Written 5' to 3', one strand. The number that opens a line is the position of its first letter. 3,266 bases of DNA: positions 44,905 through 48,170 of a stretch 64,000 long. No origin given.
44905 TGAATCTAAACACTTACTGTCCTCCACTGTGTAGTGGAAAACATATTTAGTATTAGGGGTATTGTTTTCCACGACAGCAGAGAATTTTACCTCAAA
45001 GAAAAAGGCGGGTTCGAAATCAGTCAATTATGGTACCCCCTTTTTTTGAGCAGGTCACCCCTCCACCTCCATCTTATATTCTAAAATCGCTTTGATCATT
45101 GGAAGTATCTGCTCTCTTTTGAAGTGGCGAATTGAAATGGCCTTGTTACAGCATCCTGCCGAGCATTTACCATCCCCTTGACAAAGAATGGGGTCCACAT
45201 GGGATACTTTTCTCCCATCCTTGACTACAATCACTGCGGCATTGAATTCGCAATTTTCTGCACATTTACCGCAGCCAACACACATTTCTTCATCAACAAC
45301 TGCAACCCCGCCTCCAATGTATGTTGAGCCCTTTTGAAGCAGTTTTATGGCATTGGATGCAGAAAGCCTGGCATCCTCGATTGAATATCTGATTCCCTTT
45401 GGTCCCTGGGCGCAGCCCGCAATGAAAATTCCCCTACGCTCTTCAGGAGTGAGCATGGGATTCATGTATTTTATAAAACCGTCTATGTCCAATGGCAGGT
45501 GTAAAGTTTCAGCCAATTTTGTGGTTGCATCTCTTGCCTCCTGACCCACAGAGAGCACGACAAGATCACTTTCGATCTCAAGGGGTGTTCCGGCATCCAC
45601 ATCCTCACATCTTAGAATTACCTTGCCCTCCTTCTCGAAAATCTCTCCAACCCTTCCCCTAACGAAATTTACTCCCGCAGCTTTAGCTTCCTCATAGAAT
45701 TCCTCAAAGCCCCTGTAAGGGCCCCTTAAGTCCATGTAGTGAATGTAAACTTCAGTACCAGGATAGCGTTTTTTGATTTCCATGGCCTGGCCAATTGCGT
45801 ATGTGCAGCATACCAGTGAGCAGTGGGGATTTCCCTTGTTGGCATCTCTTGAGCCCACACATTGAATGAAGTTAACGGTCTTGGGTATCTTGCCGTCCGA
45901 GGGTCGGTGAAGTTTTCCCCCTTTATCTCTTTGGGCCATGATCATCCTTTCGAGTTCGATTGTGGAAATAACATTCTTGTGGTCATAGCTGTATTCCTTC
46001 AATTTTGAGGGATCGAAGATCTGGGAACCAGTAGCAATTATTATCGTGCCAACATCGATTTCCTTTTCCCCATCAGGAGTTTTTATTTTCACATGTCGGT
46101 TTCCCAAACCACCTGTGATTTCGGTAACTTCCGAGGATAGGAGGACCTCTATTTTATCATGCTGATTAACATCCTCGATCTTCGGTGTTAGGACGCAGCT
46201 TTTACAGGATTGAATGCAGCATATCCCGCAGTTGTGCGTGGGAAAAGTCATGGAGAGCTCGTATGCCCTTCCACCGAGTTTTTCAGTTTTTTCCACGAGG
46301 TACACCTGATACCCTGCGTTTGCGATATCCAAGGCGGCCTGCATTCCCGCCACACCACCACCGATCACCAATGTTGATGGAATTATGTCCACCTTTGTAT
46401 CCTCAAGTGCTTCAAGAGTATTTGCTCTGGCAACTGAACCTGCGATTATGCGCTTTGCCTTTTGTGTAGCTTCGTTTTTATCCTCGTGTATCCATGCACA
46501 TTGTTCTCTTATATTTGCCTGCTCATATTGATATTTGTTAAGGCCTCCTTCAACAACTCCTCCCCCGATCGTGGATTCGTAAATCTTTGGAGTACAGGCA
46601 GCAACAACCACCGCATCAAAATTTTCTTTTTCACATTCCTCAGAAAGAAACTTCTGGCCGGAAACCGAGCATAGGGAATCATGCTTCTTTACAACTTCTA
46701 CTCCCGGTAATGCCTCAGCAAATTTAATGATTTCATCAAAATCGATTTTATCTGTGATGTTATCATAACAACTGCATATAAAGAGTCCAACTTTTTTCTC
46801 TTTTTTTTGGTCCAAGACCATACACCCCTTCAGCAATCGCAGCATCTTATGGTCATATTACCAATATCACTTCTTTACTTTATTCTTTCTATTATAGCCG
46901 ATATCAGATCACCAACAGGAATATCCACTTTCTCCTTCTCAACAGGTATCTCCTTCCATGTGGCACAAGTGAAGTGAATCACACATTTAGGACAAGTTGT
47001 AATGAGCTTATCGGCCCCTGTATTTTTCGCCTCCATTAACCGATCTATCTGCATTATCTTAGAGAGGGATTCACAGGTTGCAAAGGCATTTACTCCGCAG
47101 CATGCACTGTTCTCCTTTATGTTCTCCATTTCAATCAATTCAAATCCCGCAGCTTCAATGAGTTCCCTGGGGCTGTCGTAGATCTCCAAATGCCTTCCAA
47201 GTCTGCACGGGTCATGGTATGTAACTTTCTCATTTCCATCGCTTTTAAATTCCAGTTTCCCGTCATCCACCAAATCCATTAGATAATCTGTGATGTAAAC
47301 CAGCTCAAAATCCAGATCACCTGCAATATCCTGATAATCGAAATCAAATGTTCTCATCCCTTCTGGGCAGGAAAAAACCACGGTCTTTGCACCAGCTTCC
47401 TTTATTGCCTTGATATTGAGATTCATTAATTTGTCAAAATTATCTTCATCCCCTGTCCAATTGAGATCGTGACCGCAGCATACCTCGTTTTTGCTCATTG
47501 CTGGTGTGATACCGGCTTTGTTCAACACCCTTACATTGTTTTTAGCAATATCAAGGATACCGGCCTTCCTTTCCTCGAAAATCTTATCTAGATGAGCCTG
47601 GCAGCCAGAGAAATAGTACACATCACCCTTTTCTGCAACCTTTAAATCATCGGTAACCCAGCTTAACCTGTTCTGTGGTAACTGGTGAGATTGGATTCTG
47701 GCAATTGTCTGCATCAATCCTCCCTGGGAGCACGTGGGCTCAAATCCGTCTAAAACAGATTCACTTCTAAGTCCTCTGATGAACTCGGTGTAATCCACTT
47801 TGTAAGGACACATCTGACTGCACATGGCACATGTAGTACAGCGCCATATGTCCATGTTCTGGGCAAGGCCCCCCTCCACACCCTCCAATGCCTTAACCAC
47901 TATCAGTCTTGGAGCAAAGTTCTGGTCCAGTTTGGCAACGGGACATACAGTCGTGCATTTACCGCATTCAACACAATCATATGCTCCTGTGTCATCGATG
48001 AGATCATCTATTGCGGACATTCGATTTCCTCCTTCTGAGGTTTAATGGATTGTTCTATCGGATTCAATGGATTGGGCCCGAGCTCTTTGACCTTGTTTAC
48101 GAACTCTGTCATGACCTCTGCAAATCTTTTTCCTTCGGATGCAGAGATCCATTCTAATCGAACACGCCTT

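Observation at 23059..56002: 33-kb unidirectional array of nine hdrA-like genes interleaved with eight mvhD genes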

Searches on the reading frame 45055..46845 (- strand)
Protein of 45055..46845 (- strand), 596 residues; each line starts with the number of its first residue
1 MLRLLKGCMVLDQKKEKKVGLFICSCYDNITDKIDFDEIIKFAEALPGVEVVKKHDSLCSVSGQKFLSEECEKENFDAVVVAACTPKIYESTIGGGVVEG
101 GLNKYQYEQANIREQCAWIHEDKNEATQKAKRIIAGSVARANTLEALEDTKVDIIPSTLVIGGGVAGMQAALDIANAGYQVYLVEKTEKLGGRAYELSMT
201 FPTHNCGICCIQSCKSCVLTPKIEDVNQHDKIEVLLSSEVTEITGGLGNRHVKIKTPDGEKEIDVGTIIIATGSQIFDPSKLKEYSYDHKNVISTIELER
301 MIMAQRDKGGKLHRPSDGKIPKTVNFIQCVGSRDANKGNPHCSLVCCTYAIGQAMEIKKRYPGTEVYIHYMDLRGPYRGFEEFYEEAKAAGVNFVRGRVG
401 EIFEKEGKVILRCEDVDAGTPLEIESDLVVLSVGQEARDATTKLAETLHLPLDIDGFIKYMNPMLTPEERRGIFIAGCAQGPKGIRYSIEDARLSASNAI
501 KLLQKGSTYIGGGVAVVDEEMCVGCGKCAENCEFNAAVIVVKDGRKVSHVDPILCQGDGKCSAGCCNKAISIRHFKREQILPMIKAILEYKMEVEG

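Call 3: search_protein_families(library=pfam, proteins=[window:45055-46845:-], max_evalue=0.001)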
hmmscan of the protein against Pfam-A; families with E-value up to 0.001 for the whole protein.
window:45055-46845:- (596 aa): 13 families
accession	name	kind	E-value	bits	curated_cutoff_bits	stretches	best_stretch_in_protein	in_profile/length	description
PF07992.20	Pyr_redox_2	-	9e-19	68.4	26.1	2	158-285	3-119/291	Pyridine nucleotide-disulphide oxidoreductase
PF01266.30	DAO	-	8.3e-10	39.1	27.9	1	159-191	3-35/353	FAD dependent oxidoreductase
PF12831.13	FAD_oxidored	-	8.6e-08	32.3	27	1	159-194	3-38/416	FAD dependent oxidoreductase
PF13450.12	NAD_binding_8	-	1.8e-07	31.8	21.9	1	160-208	1-49/68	NAD(P)-binding Rossmann-like domain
PF00890.30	FAD_binding_2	-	2.1e-07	31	20.4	1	159-193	3-37/414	FAD binding domain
PF03486.20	HI0933_like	-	1.5e-06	28.3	50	1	158-191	3-36/244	HI0933-like protein Rossmann domain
PF01134.28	GIDA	-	9.3e-06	25.4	22.1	1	159-200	3-29/391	Glucose inhibited division protein A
PF14697.11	Fer4_21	-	1.4e-05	25.6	35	1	515-570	1-57/59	4Fe-4S dicluster domain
PF00070.33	Pyr_redox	-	1.6e-05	25.8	22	1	158-195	2-38/82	Pyridine nucleotide-disulphide oxidoreductase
PF00037.32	Fer4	-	1.6e-05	24.9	21.1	1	516-536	2-22/24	4Fe-4S binding domain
PF13738.12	Pyr_redox_3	-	2.1e-05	24.4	30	1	158-275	167-268/305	Pyridine nucleotide-disulphide oxidoreductase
PF12837.12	Fer4_6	-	5e-05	23.5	25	1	514-536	1-23/24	4Fe-4S binding domain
PF01593.30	Amino_oxidase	-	0.00059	19.7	19.8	0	165-195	1-31/443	Flavin containing amine oxidoreductase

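Call 31: search_protein_families(library=ncbifam, proteins=[window:45055-46845:-], max_evalue=0.001)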
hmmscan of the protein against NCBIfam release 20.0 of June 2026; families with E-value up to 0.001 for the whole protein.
window:45055-46845:- (596 aa): 65 families (the best 25 are shown)
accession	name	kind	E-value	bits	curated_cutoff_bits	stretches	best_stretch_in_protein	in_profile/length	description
NF040770.1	hetero_SS_HdrA2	exception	2.2e-171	571.8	1100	2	256-593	309-646/777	CoB-CoM heterodisulfide reductase HdrA2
NF041778.1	hetero_SS_HdrA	equivalog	3.8e-125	418.5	1400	2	261-589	324-652/771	ferredoxin:CoB-CoM heterodisulfide reductase subunit HdrA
NF041891.1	hdrA_Methbact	equivalog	7.8e-124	414.6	1300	2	255-594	305-642/762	ferredoxin:CoB-CoM heterodisulfide reductase subunit HdrA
NF009410.0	PRK12771.1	subfamily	1.4e-09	37.1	516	1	152-192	135-175/566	NAD(P)-binding protein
TIGR02734.1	crtI_fam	subfamily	6.3e-09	35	238.1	1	159-198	2-41/504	phytoene desaturase family protein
NF041087.1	bile_acid_BaiCD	equivalog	1.2e-08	33.6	825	1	157-193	382-418/642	bile acid Fe-S flavoenzyme BaiCD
TIGR01350.1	lipoamide_DH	equivalog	1.7e-08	33.6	408.8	1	158-193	4-38/461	dihydrolipoyl dehydrogenase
TIGR03467.1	HpnE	equivalog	2e-08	34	283.05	1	159-195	2-38/430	hydroxysqualene dehydroxylase HpnE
NF009409.0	PRK12770.1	subfamily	2.1e-08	33.6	343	1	382-504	236-351/360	putative glutamate synthase subunit beta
NF049967.1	QhpG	equivalog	9.1e-08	31.4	240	1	159-189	2-32/423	flavin-dependent monooxygenase QhpG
NF045599.1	bili_reduct_long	exception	9.9e-08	30.7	750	1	158-193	384-419/641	bilirubin reductase, long form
NF003585.0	PRK05249.1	equivalog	1.3e-07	30.6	465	1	158-196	9-47/464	Si-specific NAD(P)(+) transhydrogenase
TIGR03140.1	AhpF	equivalog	2.1e-07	29.9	502.9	1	64-275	122-322/515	alkyl hydroperoxide reductase subunit F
TIGR00275.1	TIGR00275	subfamily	2.5e-07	29.9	183.8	1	159-191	2-34/401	aminoacetone oxidase family FAD-binding enzyme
NF058655.1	CrtID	equivalog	3.1e-07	29.6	640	1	159-198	2-41/478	bifunctional phytoene desaturase/3,4-desaturase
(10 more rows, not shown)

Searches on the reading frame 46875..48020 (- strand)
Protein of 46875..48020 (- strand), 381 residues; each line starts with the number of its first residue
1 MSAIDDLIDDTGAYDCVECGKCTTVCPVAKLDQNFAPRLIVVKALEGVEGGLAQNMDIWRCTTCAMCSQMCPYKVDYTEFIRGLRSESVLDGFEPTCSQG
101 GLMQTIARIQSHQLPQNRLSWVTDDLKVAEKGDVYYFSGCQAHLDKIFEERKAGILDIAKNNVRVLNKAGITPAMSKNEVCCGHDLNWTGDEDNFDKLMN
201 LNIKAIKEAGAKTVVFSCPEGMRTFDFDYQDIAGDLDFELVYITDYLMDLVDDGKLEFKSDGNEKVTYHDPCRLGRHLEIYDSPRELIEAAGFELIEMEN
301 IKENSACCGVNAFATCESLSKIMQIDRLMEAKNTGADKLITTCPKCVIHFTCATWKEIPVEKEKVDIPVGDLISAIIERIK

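Call 3: search_protein_families(library=pfam, proteins=[window:46875-48020:-], max_evalue=0.001)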
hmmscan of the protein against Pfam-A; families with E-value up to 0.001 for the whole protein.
window:46875-48020:- (381 aa): 9 families
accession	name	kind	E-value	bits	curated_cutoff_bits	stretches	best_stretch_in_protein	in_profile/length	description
PF02754.22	CCG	-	4.3e-24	84.9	20.6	2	266-350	1-84/85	Cysteine-rich domain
PF13183.11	Fer4_8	-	3.2e-10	40.8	27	1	13-75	2-68/68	4Fe-4S dicluster domain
PF13237.11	Fer4_10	-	3.7e-09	36.8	25.5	1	15-72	8-53/53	4Fe-4S dicluster domain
PF13534.11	Fer4_17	-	1.7e-08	35.3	22.2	1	16-76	2-61/61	4Fe-4S dicluster domain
PF13484.11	Fer4_16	-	3.2e-06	28.3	30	1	16-74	2-66/66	4Fe-4S double cluster binding domain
PF13187.11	Fer4_9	-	3.8e-06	27.3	27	1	15-74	1-50/52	4Fe-4S dicluster domain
PF12838.12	Fer4_7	-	6.6e-06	26.9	27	1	16-75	2-52/52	4Fe-4S dicluster domain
PF14691.11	Fer4_20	-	0.00022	21.5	25.8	1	59-110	22-75/113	Dihydroprymidine dehydrogenase domain II, 4Fe-4S cluster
PF12797.12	Fer4_2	-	0.00032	20.9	24.5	0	15-28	9-22/22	4Fe-4S binding domain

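Call 31: search_protein_families(library=ncbifam, proteins=[window:46875-48020:-], max_evalue=0.001)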
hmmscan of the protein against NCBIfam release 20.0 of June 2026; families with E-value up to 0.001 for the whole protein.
window:46875-48020:- (381 aa): 29 families (the best 25 are shown)
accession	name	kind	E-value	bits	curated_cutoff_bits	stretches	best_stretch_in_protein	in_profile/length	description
NF004898.0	PRK06259.1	equivalog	1.6e-38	132.6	385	1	14-373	134-481/488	fumarate reductase (CoM/CoB) subunit TfrB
NF045670.1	quin_L_LdhH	equivalog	7.7e-36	123.6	800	2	129-351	464-686/706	L-lactate dehydrogenase (quinone) large subunit LdhH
NF008369.0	PRK11168.1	equivalog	2.4e-22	79.4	278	2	129-356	164-386/401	anaerobic glycerol-3-phosphate dehydrogenase subunit C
NF045663.1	diclust_near_Sec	equivalog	1.7e-20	72.8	530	1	18-346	310-614/759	pyridine nucleotide-disulfide oxidoreductase/dicluster-binding protein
NF008434.0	PRK11274.1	equivalog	1.2e-16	60.6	333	2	158-355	185-393/409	glycolate oxidase subunit GlcF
NF045796.1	DsrK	equivalog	1.5e-15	56.8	400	1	239-318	298-379/453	sulfate reduction electron transfer complex DsrMKJOP subunit DsrK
TIGR03290.1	CoB_CoM_SS_C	equivalog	4.5e-14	52.7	160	1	15-94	3-81/144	CoB--CoM heterodisulfide reductase subunit C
NF041890.1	hdrC_Methbact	equivalog_domain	1.4e-12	47.6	270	1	10-89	25-102/192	ferredoxin:CoB-CoM heterodisulfide reductase subunit HdrC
TIGR03379.1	glycerol3P_GlpC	equivalog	3.7e-12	45.7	279.9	1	157-350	178-377/397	anaerobic glycerol-3-phosphate dehydrogenase subunit GlpC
NF045724.1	ferredox_TmcB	equivalog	6.4e-12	44.8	735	1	165-346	210-400/430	electron transfer complex ferredoxin TmcB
NF038018.1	qmoC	equivalog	2.1e-11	43.9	300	1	15-89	19-92/360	quinone-interacting membrane-bound oxidoreductase complex subunit QmoC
NF041779.1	hetero_SS_HdrC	equivalog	5.8e-10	39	350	1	10-92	27-107/198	ferredoxin:CoB-CoM heterodisulfide reductase subunit HdrC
NF009226.0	PRK12576.1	equivalog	1.4e-09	37.7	344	1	15-89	155-238/317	succinate dehydrogenase/fumarate reductase iron-sulfur subunit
TIGR00273.1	TIGR00273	equivalog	1.3e-08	34.2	444.8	1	14-111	293-394/432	LutB/LldF family L-lactate oxidation iron-sulfur protein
TIGR00384.1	dhsB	subfamily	2.1e-08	33.9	88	1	9-83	135-220/222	succinate dehydrogenase and fumarate reductase iron-sulfur protein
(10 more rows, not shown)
